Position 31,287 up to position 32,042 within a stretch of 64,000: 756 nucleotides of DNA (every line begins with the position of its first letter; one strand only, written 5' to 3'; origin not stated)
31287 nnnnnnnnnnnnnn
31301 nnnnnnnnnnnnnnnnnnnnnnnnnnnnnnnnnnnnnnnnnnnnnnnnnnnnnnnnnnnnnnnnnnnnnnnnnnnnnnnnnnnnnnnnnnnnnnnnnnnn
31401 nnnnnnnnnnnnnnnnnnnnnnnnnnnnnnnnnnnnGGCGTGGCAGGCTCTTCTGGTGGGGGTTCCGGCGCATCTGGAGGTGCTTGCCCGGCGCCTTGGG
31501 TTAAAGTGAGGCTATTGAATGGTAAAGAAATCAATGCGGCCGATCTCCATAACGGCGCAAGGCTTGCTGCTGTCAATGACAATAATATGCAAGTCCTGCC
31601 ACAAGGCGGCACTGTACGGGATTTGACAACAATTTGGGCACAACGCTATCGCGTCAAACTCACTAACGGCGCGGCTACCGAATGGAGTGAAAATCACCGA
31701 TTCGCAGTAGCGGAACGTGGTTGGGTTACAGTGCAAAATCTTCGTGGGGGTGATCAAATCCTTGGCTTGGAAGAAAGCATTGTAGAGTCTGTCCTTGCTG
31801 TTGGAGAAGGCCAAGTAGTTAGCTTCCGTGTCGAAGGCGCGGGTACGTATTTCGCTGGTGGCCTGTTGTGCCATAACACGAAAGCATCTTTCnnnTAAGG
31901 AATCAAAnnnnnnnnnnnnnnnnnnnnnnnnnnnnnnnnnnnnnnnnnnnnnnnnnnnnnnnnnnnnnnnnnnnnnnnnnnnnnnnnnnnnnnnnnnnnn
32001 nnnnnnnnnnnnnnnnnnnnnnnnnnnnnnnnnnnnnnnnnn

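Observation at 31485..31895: Complete Hint (intein/BIL-like) module at the very C-terminus of the 1441-aa tail fibre, leaving a 5-residue C-extein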

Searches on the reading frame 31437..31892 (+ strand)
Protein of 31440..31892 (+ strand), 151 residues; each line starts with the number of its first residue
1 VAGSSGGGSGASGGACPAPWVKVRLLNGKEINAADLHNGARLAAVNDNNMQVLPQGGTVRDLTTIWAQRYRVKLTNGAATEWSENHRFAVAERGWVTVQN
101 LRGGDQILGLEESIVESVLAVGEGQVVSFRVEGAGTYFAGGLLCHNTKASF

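Call 7: search_solved_structures(query=window:31440-31892:+, max_evalue=10, show_alignments=3)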
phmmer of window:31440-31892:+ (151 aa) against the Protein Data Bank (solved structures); distinct sequences matched with E-value up to 10: 15.
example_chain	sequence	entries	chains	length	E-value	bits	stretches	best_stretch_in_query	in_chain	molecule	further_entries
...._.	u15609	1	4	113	0.23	14.4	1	47-107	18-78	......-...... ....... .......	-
1eyg_A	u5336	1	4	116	0.23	14.4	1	47-107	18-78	SINGLE-STRAND DNA-BINDING PROTEIN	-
7f25_A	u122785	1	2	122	0.25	14.2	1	47-107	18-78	Single-stranded DNA-binding protein 1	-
9f24_C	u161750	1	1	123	0.3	14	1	20-42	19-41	DARPin DP4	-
2in9_A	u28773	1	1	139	0.42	13.6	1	75-146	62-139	Endonuclease PI-MtuI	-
3ifj_A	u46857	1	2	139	0.42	13.5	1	75-146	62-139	Endonuclease PI-MtuI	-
3igd_A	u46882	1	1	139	0.42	13.5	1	75-146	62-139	Endonuclease PI-MtuI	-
2in0_A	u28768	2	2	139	0.56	13.1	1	75-146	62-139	Endonuclease PI-MtuI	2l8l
2in8_A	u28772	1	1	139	0.57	13.1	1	75-146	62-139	Endonuclease PI-MtuI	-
6h46_B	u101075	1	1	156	0.59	13.1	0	21-41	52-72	darpin K13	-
1eqq_A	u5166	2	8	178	0.94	12.4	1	47-107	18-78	SINGLE STRANDED DNA BINDING PROTEIN | Single-stranded DNA-binding protein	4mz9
5i0a_A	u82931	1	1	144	1.1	12.2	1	75-147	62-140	Intein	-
5ix9_A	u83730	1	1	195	1.2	12.1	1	93-144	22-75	Antifreeze protein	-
6qaz_A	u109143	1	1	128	1.2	12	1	68-146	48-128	cyanophage-like gp41-1 intein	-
3noc_D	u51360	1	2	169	1.8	11.5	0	21-41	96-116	Designed ankyrin repeat protein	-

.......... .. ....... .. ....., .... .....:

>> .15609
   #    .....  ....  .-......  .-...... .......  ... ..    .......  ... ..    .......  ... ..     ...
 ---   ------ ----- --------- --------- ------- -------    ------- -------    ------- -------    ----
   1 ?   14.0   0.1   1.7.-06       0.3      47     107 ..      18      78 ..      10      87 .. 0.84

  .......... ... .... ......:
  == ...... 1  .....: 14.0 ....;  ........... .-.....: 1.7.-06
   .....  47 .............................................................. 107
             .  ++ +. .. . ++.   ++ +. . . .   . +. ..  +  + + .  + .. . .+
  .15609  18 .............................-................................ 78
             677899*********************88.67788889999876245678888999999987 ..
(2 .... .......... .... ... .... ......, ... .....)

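Call 8: find_homologous_proteins(query=window:31485-31892:+, max_evalue=0.001)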
Query window:31485-31892:+ (136 aa): 3 proteins with E <= 0.001 among 69 candidates.
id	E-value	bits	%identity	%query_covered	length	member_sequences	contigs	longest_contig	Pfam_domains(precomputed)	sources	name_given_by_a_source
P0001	6.2e-47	177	88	66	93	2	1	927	-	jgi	jgi:hypothetical protein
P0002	2.3e-38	149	69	74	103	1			-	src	-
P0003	1.5e-31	127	50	98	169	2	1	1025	-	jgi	jgi:hypothetical protein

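Call 19: search_protein_representatives(alignment_id=A1)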
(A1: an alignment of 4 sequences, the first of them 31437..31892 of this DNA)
Query: 4 sequences, 150 profile positions. Proteins with E-value up to 0.001 (for the whole library): 1167; up to 1e-10: 223; up to 1e-30: 59. The best 150 are listed.
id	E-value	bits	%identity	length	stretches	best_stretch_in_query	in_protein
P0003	9.5e-78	275.4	-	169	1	3-147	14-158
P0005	3.1e-74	264.0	-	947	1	2-149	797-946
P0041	4.8e-74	263.4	-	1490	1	2-149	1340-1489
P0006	4.8e-73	260.2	-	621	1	7-149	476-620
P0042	1.9e-70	251.7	-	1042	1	7-149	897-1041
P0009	3.2e-70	251.0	-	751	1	2-149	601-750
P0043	6.5e-69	246.8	-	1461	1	4-149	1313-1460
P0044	6.8e-68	243.4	-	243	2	2-149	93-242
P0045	2.0e-67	241.9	-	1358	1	4-148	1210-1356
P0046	1.2e-66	239.4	-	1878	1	4-149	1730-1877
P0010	8.5e-66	236.6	-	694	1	4-149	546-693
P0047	2.5e-65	235.1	-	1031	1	4-149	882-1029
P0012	3.5e-64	231.4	-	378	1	4-148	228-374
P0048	7.0e-64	230.4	-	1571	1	4-149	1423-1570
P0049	1.1e-62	226.6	-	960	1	2-148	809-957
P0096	8.3e-21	90.6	-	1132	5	13-145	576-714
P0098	9.0e-21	90.5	-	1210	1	4-149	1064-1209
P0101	1.9e-19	86.2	-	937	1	4-149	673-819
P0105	2.1e-18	82.9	-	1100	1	4-149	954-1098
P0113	1.4e-16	76.9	-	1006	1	4-147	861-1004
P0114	1.4e-16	76.9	-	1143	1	2-148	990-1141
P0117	2.4e-16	76.2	-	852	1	4-147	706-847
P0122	5.6e-16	75.0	-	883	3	9-146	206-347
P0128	3.0e-15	72.6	-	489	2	16-148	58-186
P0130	3.6e-15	72.3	-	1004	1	5-149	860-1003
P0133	4.6e-15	72.0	-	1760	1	7-148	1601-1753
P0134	4.8e-15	71.9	-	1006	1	13-148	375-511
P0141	2.1e-14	69.9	-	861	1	6-149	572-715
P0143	2.4e-14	69.7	-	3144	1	7-147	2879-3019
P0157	3.4e-13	65.9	-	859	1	4-148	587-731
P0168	8.2e-13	64.7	-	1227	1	4-148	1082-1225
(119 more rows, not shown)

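Call 31: search_solved_structures(query=A2, max_evalue=1, show_alignments=2)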
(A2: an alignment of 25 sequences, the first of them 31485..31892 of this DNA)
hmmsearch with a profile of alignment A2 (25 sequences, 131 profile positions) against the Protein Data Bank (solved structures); distinct sequences matched with E-value up to 1: 45.
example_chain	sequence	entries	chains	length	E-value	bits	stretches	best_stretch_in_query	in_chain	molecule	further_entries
2lwy_A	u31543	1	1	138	1e-08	38.4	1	14-129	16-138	BACTERIAL INTEIN-LIKE DOMAIN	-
4o1r_A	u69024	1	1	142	3.9e-08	36.5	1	10-129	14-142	Replicative DNA helicase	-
6qaz_A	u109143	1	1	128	1.5e-07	34.6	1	46-129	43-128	cyanophage-like gp41-1 intein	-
8w20_A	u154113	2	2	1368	2.2e-07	34.1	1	7-129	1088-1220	Intein C-terminal splicing domain-containing protein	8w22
6riz_A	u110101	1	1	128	9e-07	32.1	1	46-129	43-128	gp41-1 intein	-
1mi8_A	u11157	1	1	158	1.4e-06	31.5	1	11-91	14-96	DnaB intein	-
7cfv_A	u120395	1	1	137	3.9e-06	30.1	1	25-129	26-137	Spl DnaX mini-intein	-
6frh_A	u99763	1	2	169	4e-06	30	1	11-91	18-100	Replicative DNA helicase,Replicative DNA helicase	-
6frg_A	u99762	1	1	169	4e-06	30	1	11-91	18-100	Replicative DNA helicase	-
2in0_A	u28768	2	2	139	5.7e-06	29.5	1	27-129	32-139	Endonuclease PI-MtuI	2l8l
2in9_A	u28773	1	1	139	6.2e-06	29.4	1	27-129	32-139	Endonuclease PI-MtuI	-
3ifj_A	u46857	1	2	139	1.1e-05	28.6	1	27-129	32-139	Endonuclease PI-MtuI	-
3igd_A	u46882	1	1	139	1.2e-05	28.5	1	27-129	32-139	Endonuclease PI-MtuI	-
2in8_A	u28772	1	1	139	3e-05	27.2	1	27-129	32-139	Endonuclease PI-MtuI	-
5k08_A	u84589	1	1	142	3.2e-05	27.1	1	27-129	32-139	RecA mini intein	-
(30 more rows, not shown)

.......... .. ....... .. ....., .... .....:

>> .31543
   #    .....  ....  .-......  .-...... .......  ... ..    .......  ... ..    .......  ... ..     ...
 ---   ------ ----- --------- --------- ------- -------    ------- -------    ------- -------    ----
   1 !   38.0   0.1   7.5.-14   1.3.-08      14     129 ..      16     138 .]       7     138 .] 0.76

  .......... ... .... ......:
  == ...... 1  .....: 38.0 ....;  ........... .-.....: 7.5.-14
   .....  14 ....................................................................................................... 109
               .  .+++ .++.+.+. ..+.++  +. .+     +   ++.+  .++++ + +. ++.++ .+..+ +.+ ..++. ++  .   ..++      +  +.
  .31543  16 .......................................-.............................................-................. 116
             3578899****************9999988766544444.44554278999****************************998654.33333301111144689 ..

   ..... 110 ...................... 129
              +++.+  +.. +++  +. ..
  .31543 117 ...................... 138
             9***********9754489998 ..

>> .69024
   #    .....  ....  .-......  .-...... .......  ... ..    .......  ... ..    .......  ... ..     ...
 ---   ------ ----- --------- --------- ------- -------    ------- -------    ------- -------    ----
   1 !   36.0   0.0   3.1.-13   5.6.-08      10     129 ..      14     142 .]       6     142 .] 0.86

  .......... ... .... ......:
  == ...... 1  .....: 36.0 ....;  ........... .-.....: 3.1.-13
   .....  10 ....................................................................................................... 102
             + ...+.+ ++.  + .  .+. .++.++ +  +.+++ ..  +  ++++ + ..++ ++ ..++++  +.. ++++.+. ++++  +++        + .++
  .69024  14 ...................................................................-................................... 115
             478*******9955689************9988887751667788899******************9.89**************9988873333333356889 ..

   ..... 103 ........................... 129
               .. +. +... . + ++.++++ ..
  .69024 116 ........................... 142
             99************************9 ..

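Call 32: search_protein_families(library=pfam, alignment_id=A2, max_evalue=0.01)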
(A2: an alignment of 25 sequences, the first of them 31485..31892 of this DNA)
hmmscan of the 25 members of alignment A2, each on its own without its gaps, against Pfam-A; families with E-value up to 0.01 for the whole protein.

A. member 1, window:31485-31892:+ (136 aa): 1 family
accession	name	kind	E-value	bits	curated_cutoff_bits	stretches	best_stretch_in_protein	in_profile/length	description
PF14890.11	Intein_splicing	-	0.0019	18.4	35.8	0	15-93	9-93/155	Intein splicing domain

B. families by the number of members that match (of 25 scanned): 5 families
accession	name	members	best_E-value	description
PF14890.11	Intein_splicing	14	5.5e-05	Intein splicing domain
PF07591.16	PT-HINT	7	0.0001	Pretoxin HINT domain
PF01079.26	Hint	3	0.001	Hint module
PF14623.11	Vint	3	0.0011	Hint-domain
PF13403.11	Hint_2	3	0.0018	Hint domain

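Call 34: predict_structure(alignment_id=A2)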
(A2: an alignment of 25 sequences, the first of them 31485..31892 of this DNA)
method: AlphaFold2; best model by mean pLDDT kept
length: 136 residues; sequences in the alignment: 25
mean_pLDDT: 94.5   pTM: 0.87
mean pLDDT of the five models: 94.5, 94.5, 94.4, 94.3, 94.0
residues with pLDDT >= 90: 122; 70-90: 10; 50-70: 1; < 50: 3
segments of 3 or more residues with pLDDT < 50: 134-136
pLDDT, mean of each block of 10 residues (from residue 1): 98 98 97 90 96 98 97 96 98 95 98 93 97 55
secondary structure, 60 per line:
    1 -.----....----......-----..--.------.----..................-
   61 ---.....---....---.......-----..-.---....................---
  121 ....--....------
elements in order: E7-10 E15-17 E42-59 E64-68 E72-75 E79-82 E98-117 E121-124 E127-130

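Call 37: fold_search(model_id=the predicted structure, library=pdb)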
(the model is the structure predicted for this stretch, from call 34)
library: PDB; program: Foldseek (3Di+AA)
matches with E <= 10: 324; with E <= 0.001: 59
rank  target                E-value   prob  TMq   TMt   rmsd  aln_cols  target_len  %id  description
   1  1mi8                  6.3e-10  1.00  0.84  0.81   2.0       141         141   19  2.0 Angstrom crystal structure of a DnaB intein from Synechocystis sp. PCC 6803 (released 2003-08-19)
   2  6frh_B                6.1e-09  1.00  0.82  0.75   2.0       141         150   19  Crystal structure of Ssp DnaB Mini-Intein variant M86 (released 2019-01-30)
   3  6frh_A                9.7e-09  1.00  0.84  0.72   2.3       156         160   18  Crystal structure of Ssp DnaB Mini-Intein variant M86 (released 2019-01-30)
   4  6frg                  1.1e-08  1.00  0.83  0.72   2.1       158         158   18  Crystal structure of G-1F mutant of Ssp DnaB Mini-Intein variant M86 (released 2019-01-30)
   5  4o1r                  1.1e-08  1.00  0.82  0.79   2.0       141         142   19  Crystal structure of NpuDnaB intein (released 2014-03-19)
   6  6fre                  1.2e-08  1.00  0.81  0.73   2.0       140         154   18  Crystal structure of G-1F/H73A mutant of Ssp DnaB Mini-Intein variant M86 (released 2019-01-30)
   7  6y75_A                1.2e-08  1.00  0.85  0.77   2.6       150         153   15  BIL2 domain from T.thermophila BUBL1 locus (C1A-N143A) (released 2021-02-03)
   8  6y75_B                2.5e-08  1.00  0.84  0.77   2.5       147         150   15  BIL2 domain from T.thermophila BUBL1 locus (C1A-N143A) (released 2021-02-03)
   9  6rix_B                2.6e-08  1.00  0.75  0.78   3.4       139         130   22  Crystal structure of MchDnaB-1 intein (released 2020-05-13)
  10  6riy_A                2.9e-08  1.00  0.75  0.79   3.2       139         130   20  Crystal structure of MchDnaB-1 intein (N145AA) (released 2020-05-13)
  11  6tmm_BBB              3.8e-08  1.00  0.81  0.72   2.8       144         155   15  BIL2 domain from T.thermophila BUBL1 locus (C1A-N143A) (released 2020-12-16)
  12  2in0                  4.5e-08  1.00  0.84  0.82   1.8       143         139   18  crystal structure of Mtu recA intein splicing domain (released 2007-05-01)
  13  6qaz                  5.2e-08  1.00  0.75  0.79   2.7       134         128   16  Crystal structure of gp41-1 intein (released 2019-11-13)
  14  6rix_A                5.8e-08  1.00  0.76  0.78   3.2       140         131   21  Crystal structure of MchDnaB-1 intein (released 2020-05-13)
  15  5i0a                  8.0e-08  1.00  0.84  0.81   2.0       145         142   17  RecA mini intein in complex with cisplatin (released 2016-09-21)
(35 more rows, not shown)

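Call 38: fold_search(model_id=the predicted structure, library=viral)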
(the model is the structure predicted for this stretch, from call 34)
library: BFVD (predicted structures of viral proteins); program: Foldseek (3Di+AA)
matches with E <= 10: 705; with E <= 0.001: 120
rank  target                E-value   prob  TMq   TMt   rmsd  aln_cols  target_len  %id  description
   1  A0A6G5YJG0            1.9e-09  1.00  0.79  0.21   3.0       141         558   23  (no name in the UniProt tables at hand)
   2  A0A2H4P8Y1            2.1e-09  1.00  0.84  0.18   2.5       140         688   25  Terminase large subunit [Corynebacterium phage PotatoChip]
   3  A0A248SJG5            4.5e-09  1.00  0.82  0.18   2.7       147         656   19  (no name in the UniProt tables at hand)
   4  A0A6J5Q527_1          5.9e-09  1.00  0.86  0.17   2.1       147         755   22  Uncharacterized protein [uncultured Caudovirales phage]
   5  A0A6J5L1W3            1.2e-08  1.00  0.88  0.15   1.6       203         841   13  Hint domain N-terminal [uncultured Caudovirales phage]
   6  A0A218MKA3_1          1.7e-08  1.00  0.86  0.13   2.1       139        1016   15  Putative gp62 [uncultured virus]
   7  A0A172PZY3            3.9e-08  1.00  0.86  0.29   2.0       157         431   13  RNA (Guanine-N1-)-methyltransferase [Acinetobacter phage vB_AbaM_ME3]
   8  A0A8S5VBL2            4.3e-08  1.00  0.81  0.50   2.5       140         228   18  Hint (Hedgehog/Intein) domain N-terminal region [Myoviridae sp. ctbEa13]
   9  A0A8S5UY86            7.4e-08  1.00  0.77  0.22   2.8       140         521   18  Hint [Phage sp. ctKtV17]
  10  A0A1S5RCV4            9.1e-08  1.00  0.78  0.75   3.1       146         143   18  Uncharacterized protein [Lactobacillus phage P1]
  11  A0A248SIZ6            1.2e-07  1.00  0.86  0.13   2.0       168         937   14  (no name in the UniProt tables at hand)
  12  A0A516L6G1            2.1e-07  1.00  0.82  0.33   3.6       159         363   17  (no name in the UniProt tables at hand)
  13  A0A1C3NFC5            2.9e-07  1.00  0.75  0.68   3.2       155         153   19  (no name in the UniProt tables at hand)
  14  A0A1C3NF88            3.2e-07  1.00  0.86  0.10   2.2       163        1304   20  (no name in the UniProt tables at hand)
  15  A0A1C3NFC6            3.2e-07  1.00  0.85  0.24   2.6       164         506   18  (no name in the UniProt tables at hand)
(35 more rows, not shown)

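Call 44: search_dna_similar(query=window:31485-31892:+, collection=phages, mode=protein, max_evalue=0.01, max_rows=30)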
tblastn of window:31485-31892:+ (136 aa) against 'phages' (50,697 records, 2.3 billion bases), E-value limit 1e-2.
Records with a match: 20; places in all: 20; records where one place covers at least 80% of the query: 9.
Best place of each record, by identity: <60% 20.
By first word of the organism name: Prevotella 11; Corynebacterium 9.
By host as written in the record: Prevotella sp. 11; Corynebacterium vitaeruminis NCIB 9291 9.
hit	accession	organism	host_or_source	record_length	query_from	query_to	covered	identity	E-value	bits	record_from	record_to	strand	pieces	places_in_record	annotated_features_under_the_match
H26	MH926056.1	Corynebacterium phage Cruella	Corynebacterium vitaeruminis NCIB 9291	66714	10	133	91%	29.6%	4e-8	56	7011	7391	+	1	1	12: terminase large subunit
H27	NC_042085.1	Corynebacterium phage C3PO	Corynebacterium vitaeruminis NCIB 9291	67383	10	133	91%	28.9%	2e-7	54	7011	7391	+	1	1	terminase large subunit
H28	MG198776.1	Corynebacterium phage C3PO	Corynebacterium vitaeruminis NCIB 9291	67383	10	133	91%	28.9%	2e-7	54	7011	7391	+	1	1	terminase large subunit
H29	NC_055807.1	Corynebacterium phage Stickynote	Corynebacterium vitaeruminis NCIB 9291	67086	10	133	91%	28.1%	2e-7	54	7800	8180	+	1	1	14: terminase large subunit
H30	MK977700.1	Corynebacterium phage Stickynote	Corynebacterium vitaeruminis NCIB 9291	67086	10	133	91%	28.1%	2e-7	54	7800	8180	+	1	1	14: terminase large subunit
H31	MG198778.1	Corynebacterium phage PotatoChip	Corynebacterium vitaeruminis NCIB 9291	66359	10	133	91%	26.9%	3e-7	53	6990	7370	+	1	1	terminase large subunit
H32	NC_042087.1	Corynebacterium phage Zion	Corynebacterium vitaeruminis NCIB 9291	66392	10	133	91%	26.9%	3e-7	53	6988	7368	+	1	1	terminase large subunit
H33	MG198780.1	Corynebacterium phage Zion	Corynebacterium vitaeruminis NCIB 9291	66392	10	133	91%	26.9%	3e-7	53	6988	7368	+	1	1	terminase large subunit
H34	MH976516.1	Corynebacterium phage PeteyPab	Corynebacterium vitaeruminis NCIB 9291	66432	10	133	91%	26.9%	3e-7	53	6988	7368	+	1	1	12: terminase large subunit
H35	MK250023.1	Prevotella phage Lak-B4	Prevotella sp.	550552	36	136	74%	28.8%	4e-3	42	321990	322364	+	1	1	record has no annotation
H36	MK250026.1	Prevotella phage Lak-B7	Prevotella sp.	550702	36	136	74%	28.8%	4e-3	42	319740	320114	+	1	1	record has no annotation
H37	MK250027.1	Prevotella phage Lak-B8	Prevotella sp.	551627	36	136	74%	28.8%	4e-3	42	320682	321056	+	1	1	record has no annotation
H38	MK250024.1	Prevotella phage Lak-B5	Prevotella sp.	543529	36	136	74%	28.0%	4e-3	42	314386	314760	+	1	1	record has no annotation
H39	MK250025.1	Prevotella phage Lak-B6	Prevotella sp.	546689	36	136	74%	28.0%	4e-3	42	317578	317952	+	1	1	record has no annotation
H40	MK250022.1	Prevotella phage Lak-B3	Prevotella sp.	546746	36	136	74%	28.0%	4e-3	42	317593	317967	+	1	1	record has no annotation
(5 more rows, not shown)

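Call 51: find_related_loci(query=A1, collection=viral_contigs, flank=6000)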
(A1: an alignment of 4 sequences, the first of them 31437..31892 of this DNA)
Query A1 (152 aa) in viral_contigs; peptide patterns used: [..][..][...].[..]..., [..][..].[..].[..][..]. (x = any residue, [..] = any of these).
67 stretches matched a pattern; 11 encode a relative of the query (tblastn E <= 1e-3); 11 distinct loci.
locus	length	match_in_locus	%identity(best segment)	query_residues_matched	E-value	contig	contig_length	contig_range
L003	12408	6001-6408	90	17-152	2e-84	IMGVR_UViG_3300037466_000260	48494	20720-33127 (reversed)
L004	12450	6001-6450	90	1-150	2e-84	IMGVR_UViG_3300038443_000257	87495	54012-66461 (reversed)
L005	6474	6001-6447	87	1-149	2e-81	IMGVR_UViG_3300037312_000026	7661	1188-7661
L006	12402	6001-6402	75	16-149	4e-71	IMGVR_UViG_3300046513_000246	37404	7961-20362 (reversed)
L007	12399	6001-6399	72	17-149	2e-68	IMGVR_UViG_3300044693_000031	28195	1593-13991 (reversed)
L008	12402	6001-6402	74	16-149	5e-68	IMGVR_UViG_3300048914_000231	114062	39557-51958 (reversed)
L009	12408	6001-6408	93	17-152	5e-87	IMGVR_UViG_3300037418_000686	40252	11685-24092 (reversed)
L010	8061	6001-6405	64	16-150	2e-53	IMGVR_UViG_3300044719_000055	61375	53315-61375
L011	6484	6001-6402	56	16-149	2e-53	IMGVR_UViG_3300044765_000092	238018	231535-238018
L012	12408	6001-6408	90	17-152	2e-84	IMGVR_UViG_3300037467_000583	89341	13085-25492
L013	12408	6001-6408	93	17-152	5e-87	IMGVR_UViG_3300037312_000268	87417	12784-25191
